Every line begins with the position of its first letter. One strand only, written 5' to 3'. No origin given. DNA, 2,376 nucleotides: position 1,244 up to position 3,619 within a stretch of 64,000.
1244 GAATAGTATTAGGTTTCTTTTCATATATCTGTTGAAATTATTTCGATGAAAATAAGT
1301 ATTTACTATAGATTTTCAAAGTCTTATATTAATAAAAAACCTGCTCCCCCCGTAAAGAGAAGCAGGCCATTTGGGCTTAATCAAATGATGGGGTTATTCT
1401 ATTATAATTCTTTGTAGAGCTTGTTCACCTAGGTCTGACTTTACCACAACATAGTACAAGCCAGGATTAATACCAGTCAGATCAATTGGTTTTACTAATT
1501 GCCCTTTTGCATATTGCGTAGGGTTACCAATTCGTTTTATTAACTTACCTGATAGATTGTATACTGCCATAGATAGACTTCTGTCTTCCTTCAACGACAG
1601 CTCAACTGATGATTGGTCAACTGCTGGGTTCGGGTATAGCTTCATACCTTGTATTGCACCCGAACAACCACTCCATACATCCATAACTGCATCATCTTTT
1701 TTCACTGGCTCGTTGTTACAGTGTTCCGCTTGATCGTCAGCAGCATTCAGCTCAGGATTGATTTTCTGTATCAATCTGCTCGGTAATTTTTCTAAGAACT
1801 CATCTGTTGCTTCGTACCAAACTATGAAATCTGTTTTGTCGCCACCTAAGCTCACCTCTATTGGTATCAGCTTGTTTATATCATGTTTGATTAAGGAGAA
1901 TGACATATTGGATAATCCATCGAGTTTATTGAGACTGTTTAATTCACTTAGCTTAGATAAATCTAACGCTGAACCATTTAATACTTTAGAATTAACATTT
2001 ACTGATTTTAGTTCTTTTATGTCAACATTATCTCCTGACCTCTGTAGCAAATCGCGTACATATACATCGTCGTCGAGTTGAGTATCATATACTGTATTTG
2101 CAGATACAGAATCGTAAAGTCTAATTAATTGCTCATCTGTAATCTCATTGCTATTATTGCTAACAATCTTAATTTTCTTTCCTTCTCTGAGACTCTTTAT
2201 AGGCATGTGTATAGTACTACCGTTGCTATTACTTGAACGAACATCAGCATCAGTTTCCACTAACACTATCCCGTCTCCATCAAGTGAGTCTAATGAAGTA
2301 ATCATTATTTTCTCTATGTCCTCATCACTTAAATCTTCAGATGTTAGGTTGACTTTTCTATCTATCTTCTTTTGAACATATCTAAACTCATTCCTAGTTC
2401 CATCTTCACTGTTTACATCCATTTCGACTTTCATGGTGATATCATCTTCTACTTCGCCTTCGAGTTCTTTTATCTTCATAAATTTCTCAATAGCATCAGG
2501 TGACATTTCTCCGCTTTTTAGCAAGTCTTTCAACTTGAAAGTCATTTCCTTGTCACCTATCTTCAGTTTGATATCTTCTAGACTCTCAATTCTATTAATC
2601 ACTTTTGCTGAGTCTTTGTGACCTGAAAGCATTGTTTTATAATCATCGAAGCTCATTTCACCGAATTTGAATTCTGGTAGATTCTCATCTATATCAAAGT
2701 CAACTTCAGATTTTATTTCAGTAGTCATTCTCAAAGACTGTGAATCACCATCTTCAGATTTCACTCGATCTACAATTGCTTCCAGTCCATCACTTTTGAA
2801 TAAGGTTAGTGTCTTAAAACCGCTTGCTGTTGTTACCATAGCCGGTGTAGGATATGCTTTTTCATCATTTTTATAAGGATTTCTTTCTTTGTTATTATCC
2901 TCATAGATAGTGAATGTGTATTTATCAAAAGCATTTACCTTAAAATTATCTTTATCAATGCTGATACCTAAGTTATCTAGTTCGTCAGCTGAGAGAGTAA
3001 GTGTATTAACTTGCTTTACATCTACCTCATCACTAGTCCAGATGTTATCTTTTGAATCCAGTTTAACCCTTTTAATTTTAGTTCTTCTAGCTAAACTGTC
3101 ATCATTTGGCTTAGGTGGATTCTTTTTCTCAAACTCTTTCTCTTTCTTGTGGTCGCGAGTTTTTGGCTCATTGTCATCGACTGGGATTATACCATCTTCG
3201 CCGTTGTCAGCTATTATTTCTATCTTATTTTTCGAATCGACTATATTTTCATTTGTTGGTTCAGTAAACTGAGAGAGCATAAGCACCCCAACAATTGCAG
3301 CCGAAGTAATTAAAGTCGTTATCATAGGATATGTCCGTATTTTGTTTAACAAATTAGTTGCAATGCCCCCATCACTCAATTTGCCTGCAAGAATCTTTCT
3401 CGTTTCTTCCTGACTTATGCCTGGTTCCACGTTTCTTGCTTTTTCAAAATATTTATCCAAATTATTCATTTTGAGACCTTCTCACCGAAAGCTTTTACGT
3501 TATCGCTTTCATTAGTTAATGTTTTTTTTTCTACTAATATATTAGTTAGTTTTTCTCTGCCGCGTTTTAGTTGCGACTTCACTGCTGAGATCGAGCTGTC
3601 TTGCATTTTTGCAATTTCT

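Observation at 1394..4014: ECF sigma factor coupled to an anti-sigma-like membrane protein that carries a T9SS C-terminal sorting domain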

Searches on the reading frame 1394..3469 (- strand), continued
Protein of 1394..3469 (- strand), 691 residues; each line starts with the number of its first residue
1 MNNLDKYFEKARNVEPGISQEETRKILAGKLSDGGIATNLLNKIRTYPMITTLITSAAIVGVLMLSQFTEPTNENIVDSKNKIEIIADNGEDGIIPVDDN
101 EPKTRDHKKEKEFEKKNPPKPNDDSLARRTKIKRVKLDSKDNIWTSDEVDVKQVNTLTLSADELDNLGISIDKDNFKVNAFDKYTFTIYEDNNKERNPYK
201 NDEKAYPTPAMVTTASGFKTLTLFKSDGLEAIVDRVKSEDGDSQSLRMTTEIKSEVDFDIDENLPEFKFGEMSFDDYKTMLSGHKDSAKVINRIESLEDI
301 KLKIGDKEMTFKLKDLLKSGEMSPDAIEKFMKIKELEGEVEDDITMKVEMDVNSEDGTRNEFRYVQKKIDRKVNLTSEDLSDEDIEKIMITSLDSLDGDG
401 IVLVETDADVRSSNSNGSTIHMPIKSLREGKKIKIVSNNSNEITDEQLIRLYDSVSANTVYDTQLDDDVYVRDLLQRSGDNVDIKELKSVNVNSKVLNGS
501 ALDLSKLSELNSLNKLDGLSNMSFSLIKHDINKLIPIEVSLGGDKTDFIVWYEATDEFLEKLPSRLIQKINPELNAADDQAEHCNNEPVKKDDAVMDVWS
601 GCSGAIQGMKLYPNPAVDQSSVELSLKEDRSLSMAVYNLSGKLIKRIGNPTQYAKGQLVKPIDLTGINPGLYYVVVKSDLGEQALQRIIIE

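Call 83: fold_search(model_id=the predicted structure, library=pdb)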
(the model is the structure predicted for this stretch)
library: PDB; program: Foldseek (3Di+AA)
matches with E <= 10: 1265; with E <= 0.001: 2
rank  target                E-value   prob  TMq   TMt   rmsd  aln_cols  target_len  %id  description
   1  8jmw_A                2.0e-04  1.00  0.12  0.15   6.1       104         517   15  Fibril form of serine peptidase Vpr (released 2023-12-06)
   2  3isy                  7.7e-04  1.00  0.10  0.48   5.0       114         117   16  Crystal structure of an intracellular proteinase inhibitor (ipi, bsu11130) from bacillus subtilis at 2.61 A resolution (released 2009-09-15)
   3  8fk7_A                1.0e-03  1.00  0.11  0.46   3.6        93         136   17  Structure of the Pyrobaculum calidifontis flagellar-like archaeal type IV pilus (released 2023-06-28)
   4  6byg_A                1.4e-03  0.93  0.10  0.08  19.2       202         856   11  Crystal structure of the nucleophile mutant (E575A) of the GH2 exo-beta-mannanase from Xanthomonas axonopodis pv. citr (released 2018-07-18)
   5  6pal_B                1.7e-03  1.00  0.09  0.14   6.7       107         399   19  Bacteroides uniformis endo-laminarinase BuGH158 from the beta(1,3)-glucan utilization locus (released 2020-04-01)
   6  6byi_A                2.2e-03  1.00  0.10  0.08   5.8       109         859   10  Crystal structure of the acid-base mutant (E477A) of the GH2 exo-beta-mannanase from Xanthomonas axonopodis pv. citri (released 2018-07-18)
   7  8qb1_A                2.5e-03  1.00  0.10  0.64   3.6        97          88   18  C-terminal domain of mirolase from Tannerella forsythia (released 2024-02-28)
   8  6za2_A                2.7e-03  1.00  0.10  0.07   3.4        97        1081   23  Crystal structure of dimeric latent PorU from Porphyromonas gingivalis (released 2021-09-29)
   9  6za2_B                3.1e-03  1.00  0.10  0.07   4.6       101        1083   20  Crystal structure of dimeric latent PorU from Porphyromonas gingivalis (released 2021-09-29)
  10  8gl6_D                3.2e-03  1.00  0.09  0.58   3.8        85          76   15  The Type 9 Secretion System in vitro assembled, RemA-CTD substrate bound complex (released 2024-01-31)
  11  6byc                  3.8e-03  1.00  0.10  0.08   5.8       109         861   10  Crystal structure of the GH2 exo-beta-mannanase from Xanthomonas axonopodis pv. citri (released 2018-07-18)
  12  8dhw_B                4.0e-03  1.00  0.10  0.11   4.4        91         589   14  Treponema lecithinolyticum beta-glucuronidase in complex with a UNC4917-glucuronide conjugate (released 2023-05-17)
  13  6bye_A                4.3e-03  1.00  0.10  0.08   5.8       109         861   10  Crystal structure of the GH2 exo-beta-mannanase from Xanthomonas axonopodis pv. citri in complex with mannose (released 2018-07-18)
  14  2xwx_A                4.8e-03  1.00  0.11  0.18   3.9        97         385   13  Vibrio cholerae colonization factor GbpA crystal structure (released 2011-11-16)
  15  2hvb_B                4.8e-03  0.99  0.09  0.37   5.3       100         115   11  Crystal structure of hypothetical protein PH1083 from Pyrococcus horikoshii OT3 (released 2007-01-28)
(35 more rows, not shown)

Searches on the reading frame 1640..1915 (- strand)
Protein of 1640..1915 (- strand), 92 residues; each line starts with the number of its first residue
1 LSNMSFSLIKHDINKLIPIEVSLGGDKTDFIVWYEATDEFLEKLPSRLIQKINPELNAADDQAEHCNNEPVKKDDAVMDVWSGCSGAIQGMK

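Call 17: search_protein_families(library=pfam, proteins=[window:1640-1915:-], max_evalue=10)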
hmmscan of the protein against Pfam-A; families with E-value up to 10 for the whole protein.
seq(92 aa): 0 families

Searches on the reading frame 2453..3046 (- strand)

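Call 17: search_protein_families(library=pfam, proteins=[window:2453-3046:-], max_evalue=10)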
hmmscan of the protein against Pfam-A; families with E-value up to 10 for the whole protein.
seq(198 aa): 2 families
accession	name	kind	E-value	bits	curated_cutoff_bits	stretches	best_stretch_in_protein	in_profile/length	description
PF08622.16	Svf1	-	0.055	13.9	25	1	44-138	35-119/163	Svf1-like N-terminal lipocalin domain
PF13011.12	LZ_Tnp_IS481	-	0.28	11.9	22.2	1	69-95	35-61/85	leucine-zipper of insertion element IS481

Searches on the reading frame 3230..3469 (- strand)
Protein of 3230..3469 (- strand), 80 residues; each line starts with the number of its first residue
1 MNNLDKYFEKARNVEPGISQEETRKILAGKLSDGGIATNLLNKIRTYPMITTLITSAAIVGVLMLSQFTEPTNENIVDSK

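Call 17: search_protein_families(library=pfam, proteins=[window:3230-3469:-], max_evalue=10)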
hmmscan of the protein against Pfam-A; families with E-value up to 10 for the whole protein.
seq(80 aa): 0 families

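Call 34: search_protein_representatives(protein=window:3245-3469:-)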
Query: 75 residues. Proteins with E-value up to 0.001 (for the whole library): 10; up to 1e-10: 9; up to 1e-30: 3. The best 10 are listed.
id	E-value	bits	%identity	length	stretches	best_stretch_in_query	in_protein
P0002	8.6e-38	142.4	97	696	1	1-75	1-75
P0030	2.1e-32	125.5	85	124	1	1-75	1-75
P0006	1.7e-31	122.6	84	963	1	1-75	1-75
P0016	1.0e-20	88.6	65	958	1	1-71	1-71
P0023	1.1e-18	82.1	60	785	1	1-73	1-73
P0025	2.7e-18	80.9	63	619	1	1-68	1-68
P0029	1.5e-17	78.6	58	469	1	1-71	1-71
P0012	2.7e-17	77.8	58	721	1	1-71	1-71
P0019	5.0e-17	76.9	56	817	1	1-70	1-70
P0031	1.2e-07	47.4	34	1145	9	15-57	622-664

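Call 36: search_protein_families(library=pfam, proteins=[P0031], max_evalue=0.01)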
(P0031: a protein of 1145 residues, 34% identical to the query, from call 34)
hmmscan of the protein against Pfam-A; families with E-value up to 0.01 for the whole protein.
P0031 (1145 aa): 0 families

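Call 51: find_homologous_proteins(query=A3, max_evalue=0.01)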
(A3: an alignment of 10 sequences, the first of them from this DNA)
Query A3 (10 sequences) (71 aa, profile of the alignment): 2 proteins with E <= 0.01 among 441 candidates.
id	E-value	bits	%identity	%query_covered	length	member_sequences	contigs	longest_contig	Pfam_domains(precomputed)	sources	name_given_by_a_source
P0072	4.1e-23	99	61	100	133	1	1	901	-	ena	-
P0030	1.4e-16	78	86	99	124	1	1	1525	-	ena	-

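Call 66: search_solved_structures(query=A3, max_evalue=10)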
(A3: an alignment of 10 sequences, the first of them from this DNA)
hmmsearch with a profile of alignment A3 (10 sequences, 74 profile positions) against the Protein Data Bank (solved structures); distinct sequences matched with E-value up to 10: 8.
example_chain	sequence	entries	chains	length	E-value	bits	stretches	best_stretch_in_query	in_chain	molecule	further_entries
7b5h_AI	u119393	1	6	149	0.16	15.2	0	16-47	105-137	All3318 protein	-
1ht9_A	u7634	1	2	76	0.75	13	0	6-35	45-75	CALBINDIN D9K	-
1cdn_A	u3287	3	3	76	1.1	12.5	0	6-35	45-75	CALBINDIN D9K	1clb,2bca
4icb_A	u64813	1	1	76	1.2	12.4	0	6-35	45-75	CALBINDIN D9K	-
1kcy_A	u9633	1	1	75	1.3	12.3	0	6-35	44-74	calbindin D9k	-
1kqv_A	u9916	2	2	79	1.4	12.2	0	6-35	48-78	VITAMIN D-DEPENDENT CALCIUM-BINDING PROTEIN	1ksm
8zrk_R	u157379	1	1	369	6.6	10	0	40-72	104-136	Glucose-dependent insulinotropic receptor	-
8yt8_D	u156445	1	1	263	7.7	9.8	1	11-51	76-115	Delta-sarcoglycan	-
